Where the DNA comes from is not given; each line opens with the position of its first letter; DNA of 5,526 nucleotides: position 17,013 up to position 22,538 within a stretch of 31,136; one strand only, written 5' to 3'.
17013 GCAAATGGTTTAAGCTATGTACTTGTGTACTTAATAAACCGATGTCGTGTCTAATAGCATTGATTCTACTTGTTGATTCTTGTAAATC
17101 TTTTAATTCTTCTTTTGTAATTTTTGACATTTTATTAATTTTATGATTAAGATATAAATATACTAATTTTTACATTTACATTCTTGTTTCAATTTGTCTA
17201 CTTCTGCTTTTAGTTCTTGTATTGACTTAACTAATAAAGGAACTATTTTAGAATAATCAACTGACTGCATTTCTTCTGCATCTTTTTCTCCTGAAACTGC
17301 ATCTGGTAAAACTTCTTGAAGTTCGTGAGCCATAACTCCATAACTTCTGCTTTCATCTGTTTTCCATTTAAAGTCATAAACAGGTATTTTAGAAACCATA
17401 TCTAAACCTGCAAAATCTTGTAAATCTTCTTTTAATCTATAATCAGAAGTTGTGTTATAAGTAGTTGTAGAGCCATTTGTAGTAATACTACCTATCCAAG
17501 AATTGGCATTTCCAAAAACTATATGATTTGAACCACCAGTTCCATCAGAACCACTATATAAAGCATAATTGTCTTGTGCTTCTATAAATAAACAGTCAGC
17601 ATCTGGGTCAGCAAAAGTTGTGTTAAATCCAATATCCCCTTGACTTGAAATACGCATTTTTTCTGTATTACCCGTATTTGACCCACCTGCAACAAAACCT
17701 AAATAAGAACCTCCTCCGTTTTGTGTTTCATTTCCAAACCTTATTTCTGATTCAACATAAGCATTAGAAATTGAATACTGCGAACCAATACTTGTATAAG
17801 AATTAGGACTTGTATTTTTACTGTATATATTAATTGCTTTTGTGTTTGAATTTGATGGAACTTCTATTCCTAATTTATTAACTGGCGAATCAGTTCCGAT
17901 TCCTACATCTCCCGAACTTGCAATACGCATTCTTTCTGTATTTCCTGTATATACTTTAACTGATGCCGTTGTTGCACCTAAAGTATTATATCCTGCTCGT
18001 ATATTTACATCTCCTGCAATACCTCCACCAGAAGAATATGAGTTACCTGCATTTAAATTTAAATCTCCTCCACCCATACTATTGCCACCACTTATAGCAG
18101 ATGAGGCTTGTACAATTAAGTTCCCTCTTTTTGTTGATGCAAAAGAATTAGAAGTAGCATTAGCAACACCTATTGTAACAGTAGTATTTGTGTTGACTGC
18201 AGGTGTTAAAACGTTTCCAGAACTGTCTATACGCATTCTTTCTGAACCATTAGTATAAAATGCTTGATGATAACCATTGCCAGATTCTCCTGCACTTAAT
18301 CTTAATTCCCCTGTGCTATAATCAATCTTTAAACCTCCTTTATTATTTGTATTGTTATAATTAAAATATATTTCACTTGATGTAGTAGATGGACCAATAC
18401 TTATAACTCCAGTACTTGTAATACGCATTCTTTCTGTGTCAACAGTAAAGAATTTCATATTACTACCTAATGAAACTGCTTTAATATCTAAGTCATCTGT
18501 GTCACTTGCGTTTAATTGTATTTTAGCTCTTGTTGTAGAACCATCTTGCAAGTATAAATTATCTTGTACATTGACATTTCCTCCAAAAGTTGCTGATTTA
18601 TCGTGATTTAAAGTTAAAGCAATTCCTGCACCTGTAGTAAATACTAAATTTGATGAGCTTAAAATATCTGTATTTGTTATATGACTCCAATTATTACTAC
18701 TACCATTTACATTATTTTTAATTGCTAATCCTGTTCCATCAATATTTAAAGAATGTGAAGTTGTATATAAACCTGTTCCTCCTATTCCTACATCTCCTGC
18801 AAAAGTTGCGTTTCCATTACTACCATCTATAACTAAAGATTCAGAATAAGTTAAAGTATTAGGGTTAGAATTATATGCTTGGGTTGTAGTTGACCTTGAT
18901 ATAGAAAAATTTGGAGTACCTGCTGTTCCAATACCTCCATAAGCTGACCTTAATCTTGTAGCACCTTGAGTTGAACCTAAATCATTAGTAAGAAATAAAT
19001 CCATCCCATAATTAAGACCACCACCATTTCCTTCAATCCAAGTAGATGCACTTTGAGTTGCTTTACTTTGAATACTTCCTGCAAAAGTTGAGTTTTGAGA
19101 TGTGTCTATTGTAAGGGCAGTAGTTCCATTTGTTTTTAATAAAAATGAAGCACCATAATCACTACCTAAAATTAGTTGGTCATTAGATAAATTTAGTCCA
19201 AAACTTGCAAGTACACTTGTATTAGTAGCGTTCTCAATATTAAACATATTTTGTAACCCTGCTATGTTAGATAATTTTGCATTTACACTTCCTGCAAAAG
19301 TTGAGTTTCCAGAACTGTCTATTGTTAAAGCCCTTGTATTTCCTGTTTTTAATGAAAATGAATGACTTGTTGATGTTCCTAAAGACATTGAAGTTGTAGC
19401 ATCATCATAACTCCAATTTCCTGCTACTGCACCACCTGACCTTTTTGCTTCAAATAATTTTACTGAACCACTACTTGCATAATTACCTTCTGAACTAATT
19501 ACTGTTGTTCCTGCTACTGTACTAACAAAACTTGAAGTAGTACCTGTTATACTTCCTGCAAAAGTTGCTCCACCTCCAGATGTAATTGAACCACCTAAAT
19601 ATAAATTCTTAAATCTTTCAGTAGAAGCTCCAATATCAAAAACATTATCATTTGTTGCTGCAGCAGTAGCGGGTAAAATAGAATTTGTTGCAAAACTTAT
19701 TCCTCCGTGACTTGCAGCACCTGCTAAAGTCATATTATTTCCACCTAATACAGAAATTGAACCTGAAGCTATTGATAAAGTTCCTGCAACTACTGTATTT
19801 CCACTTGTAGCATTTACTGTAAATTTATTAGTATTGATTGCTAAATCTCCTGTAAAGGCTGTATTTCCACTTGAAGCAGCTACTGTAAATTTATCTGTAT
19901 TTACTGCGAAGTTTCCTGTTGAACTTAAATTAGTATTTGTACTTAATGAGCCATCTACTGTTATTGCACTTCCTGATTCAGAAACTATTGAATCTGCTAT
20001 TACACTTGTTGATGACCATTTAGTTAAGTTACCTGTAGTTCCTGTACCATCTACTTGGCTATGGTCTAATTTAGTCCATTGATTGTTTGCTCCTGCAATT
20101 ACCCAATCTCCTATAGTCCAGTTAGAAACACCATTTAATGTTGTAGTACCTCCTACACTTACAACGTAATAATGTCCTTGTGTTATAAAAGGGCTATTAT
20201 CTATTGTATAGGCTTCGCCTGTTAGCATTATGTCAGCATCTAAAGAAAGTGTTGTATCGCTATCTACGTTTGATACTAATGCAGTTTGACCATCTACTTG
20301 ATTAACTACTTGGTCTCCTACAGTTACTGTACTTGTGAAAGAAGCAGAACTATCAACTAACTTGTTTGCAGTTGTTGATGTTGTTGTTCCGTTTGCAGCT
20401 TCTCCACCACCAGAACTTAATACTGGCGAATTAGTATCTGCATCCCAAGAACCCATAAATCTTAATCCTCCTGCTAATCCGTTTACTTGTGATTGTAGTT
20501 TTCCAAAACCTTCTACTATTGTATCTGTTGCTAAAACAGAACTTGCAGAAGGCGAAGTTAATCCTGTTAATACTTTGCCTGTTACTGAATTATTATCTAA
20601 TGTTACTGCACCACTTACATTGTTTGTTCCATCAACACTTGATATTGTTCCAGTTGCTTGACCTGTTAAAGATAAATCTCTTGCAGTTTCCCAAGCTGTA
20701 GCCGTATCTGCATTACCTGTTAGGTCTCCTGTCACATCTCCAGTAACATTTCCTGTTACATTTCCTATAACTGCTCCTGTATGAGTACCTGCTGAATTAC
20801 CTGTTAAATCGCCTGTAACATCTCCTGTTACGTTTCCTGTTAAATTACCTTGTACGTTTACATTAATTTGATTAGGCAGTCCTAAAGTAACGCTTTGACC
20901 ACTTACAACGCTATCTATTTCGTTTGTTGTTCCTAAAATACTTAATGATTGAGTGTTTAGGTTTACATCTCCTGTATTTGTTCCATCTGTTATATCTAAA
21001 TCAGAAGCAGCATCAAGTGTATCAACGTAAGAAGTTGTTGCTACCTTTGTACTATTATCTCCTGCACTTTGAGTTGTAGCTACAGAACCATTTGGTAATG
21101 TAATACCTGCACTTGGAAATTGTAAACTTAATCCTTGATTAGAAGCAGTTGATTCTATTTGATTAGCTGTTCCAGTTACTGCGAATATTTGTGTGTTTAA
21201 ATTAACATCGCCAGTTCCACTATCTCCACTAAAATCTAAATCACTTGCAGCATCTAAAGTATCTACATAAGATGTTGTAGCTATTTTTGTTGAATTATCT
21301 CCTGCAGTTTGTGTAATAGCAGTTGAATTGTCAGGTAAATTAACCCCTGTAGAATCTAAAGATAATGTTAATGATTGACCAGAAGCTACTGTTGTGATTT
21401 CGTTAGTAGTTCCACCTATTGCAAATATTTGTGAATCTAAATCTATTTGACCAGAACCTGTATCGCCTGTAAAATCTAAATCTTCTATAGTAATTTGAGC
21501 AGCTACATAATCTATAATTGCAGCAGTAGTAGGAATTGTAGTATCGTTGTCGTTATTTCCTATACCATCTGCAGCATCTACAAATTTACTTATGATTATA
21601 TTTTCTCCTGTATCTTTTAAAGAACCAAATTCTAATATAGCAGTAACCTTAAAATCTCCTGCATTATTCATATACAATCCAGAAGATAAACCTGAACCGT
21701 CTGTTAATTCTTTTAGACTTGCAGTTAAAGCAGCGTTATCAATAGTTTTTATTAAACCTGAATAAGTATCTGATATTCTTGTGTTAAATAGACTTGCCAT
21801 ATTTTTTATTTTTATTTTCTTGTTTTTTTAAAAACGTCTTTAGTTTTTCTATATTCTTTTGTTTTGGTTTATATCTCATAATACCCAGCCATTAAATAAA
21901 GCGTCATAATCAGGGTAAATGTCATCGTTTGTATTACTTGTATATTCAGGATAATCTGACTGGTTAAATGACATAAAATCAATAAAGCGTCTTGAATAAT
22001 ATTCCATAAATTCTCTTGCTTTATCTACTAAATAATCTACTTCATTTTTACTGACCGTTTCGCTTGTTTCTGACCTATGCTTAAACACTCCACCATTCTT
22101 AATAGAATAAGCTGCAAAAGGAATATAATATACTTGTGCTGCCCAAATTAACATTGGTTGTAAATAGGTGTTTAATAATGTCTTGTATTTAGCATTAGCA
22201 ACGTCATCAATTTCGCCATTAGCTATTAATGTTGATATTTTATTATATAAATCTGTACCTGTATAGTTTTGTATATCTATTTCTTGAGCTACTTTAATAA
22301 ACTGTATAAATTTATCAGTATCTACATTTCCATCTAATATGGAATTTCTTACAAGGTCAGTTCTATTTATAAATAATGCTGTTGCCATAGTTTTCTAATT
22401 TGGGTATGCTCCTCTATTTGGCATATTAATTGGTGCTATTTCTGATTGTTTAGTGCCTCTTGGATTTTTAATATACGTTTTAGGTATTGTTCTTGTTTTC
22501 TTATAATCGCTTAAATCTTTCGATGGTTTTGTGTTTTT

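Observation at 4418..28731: Five-copy CGT-type promoter motif marks every late operon and predicts leaderless mRNAs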

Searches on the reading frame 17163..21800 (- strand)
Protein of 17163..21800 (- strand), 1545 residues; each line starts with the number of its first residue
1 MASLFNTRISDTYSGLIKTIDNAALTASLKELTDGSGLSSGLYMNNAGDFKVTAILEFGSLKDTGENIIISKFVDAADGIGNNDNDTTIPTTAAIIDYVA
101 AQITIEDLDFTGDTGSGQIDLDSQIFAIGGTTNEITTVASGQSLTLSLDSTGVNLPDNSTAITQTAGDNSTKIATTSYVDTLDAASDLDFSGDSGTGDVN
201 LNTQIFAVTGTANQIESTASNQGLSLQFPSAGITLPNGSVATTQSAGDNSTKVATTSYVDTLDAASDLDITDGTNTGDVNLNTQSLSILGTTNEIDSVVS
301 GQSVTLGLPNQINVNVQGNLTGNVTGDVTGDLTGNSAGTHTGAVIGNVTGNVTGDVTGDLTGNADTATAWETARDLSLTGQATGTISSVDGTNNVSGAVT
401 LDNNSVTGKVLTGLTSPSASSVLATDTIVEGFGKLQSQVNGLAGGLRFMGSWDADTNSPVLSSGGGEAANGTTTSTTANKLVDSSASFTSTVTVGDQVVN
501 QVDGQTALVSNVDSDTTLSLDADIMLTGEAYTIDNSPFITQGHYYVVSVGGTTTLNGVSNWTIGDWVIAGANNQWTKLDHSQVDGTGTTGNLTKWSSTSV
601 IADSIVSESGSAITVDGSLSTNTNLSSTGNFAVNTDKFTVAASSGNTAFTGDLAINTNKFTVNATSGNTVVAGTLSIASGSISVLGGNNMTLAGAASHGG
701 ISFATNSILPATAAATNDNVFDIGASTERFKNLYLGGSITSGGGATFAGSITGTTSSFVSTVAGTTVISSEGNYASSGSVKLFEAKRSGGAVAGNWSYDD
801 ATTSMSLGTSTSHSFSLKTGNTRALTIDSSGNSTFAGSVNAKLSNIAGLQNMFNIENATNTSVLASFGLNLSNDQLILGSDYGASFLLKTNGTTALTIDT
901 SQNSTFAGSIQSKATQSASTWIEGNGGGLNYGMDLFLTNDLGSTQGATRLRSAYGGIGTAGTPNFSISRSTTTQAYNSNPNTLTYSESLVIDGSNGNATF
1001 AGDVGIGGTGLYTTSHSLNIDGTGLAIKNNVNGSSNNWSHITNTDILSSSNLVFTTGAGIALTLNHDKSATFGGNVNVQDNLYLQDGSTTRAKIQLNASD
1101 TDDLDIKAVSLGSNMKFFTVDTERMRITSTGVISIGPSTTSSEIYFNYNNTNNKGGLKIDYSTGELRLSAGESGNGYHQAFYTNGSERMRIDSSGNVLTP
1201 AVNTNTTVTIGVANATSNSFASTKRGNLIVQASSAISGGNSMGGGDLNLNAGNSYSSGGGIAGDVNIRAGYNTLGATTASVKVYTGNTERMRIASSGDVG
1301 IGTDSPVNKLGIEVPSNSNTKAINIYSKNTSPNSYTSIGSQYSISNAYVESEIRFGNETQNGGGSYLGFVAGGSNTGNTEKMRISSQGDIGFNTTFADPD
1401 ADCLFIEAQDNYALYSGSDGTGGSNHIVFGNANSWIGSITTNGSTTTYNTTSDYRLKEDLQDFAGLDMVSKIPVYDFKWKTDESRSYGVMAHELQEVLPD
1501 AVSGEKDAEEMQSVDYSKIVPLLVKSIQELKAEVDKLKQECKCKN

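Call 68: search_protein_families(library=phrogs, proteins=[window:17163-21800:-], max_evalue=0.00001)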
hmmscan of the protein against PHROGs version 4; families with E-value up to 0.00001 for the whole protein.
window:17163-21800:- (1545 aa): 7 families
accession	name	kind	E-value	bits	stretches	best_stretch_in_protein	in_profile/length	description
phrog_18345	-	tail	1e-31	111.1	2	1419-1540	821-949/956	tail fiber protein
phrog_9942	-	tail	1.1e-29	104.1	2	1412-1540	883-1040/1178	tail fiber protein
phrog_5668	-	tail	1.4e-28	100.3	1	959-1542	1065-1559/1567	tail fiber protein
phrog_18186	-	tail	6.3e-19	69.1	4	147-230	249-331/582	baseplate wedge subunit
phrog_1980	-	tail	6.7e-17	62.9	1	1202-1542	171-431/449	tail fiber protein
phrog_28992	-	unknown function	3.8e-11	43.7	1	1427-1540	221-335/343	-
phrog_33119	-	tail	8.6e-10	38.8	1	1445-1542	542-635/643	long tail fiber protein distal subunit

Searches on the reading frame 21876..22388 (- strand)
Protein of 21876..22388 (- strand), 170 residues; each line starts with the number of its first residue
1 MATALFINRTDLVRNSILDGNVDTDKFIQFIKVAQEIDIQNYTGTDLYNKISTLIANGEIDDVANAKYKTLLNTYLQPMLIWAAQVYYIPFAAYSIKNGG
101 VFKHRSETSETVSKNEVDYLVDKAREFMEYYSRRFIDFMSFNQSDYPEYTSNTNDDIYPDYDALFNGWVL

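Call 78: search_protein_families(library=pfam, proteins=[window:21876-22388:-], max_evalue=0.001)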
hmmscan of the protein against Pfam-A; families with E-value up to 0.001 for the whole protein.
window:21876-22388:- (170 aa): 1 family
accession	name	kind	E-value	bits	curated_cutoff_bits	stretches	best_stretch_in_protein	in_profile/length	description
PF20459.4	DUF6712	-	7e-20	71.7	25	1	39-154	1-116/121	Family of unknown function (DUF6712)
